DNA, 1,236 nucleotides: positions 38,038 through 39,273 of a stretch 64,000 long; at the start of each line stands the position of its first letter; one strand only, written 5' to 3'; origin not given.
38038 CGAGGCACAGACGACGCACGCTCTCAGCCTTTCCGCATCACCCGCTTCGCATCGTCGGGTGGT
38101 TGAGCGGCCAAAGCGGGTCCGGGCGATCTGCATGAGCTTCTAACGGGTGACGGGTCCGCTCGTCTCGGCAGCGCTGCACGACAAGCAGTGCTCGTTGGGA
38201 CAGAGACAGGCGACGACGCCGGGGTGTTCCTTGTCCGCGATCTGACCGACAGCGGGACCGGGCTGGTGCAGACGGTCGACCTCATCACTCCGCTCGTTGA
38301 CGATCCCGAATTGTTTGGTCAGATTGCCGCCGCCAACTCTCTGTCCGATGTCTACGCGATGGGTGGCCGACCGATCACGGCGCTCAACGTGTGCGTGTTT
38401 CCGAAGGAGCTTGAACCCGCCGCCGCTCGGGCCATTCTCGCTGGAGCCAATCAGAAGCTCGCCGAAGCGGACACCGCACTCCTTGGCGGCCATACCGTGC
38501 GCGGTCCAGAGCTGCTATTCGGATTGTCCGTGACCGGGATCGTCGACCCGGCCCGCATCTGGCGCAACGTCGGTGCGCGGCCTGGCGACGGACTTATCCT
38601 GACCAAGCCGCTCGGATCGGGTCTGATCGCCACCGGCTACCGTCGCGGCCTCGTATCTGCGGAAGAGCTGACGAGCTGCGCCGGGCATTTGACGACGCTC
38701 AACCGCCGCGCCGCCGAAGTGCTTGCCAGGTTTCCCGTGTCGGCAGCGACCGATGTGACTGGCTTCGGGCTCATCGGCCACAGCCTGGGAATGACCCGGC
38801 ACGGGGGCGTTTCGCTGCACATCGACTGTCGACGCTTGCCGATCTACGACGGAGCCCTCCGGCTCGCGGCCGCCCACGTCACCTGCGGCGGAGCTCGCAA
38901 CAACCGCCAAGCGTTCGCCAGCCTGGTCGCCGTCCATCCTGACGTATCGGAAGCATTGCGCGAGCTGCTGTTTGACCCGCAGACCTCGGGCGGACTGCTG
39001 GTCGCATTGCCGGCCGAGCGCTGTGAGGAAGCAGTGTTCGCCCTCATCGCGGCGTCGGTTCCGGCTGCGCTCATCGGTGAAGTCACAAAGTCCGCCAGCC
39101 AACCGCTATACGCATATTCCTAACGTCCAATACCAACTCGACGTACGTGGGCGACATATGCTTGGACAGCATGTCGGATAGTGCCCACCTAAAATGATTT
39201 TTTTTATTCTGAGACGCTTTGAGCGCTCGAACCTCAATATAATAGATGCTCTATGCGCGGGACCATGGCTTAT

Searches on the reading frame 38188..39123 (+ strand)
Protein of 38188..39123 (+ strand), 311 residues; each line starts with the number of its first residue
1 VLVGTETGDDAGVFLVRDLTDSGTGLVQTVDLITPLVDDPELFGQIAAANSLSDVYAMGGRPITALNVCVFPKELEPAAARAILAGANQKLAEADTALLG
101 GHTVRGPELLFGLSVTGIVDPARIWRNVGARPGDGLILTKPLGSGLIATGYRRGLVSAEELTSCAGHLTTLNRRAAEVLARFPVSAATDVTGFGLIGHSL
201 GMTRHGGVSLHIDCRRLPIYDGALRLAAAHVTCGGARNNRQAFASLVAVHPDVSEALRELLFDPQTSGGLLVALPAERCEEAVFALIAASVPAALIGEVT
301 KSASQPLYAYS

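Call 23: search_protein_families(library=pfam, proteins=[window:38188-39123:+], max_evalue=0.0001)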
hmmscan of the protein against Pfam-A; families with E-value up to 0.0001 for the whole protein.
window:38188-39123:+ (311 aa): 2 families
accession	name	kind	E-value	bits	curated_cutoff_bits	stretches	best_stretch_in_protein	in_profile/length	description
PF00586.29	AIRS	-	6.2e-24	85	24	1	8-119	1-112/112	AIR synthase related protein, N-terminal domain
PF02769.27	AIRS_C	-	9.1e-16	58.8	23.1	1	131-303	1-149/156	AIR synthase related protein, C-terminal domain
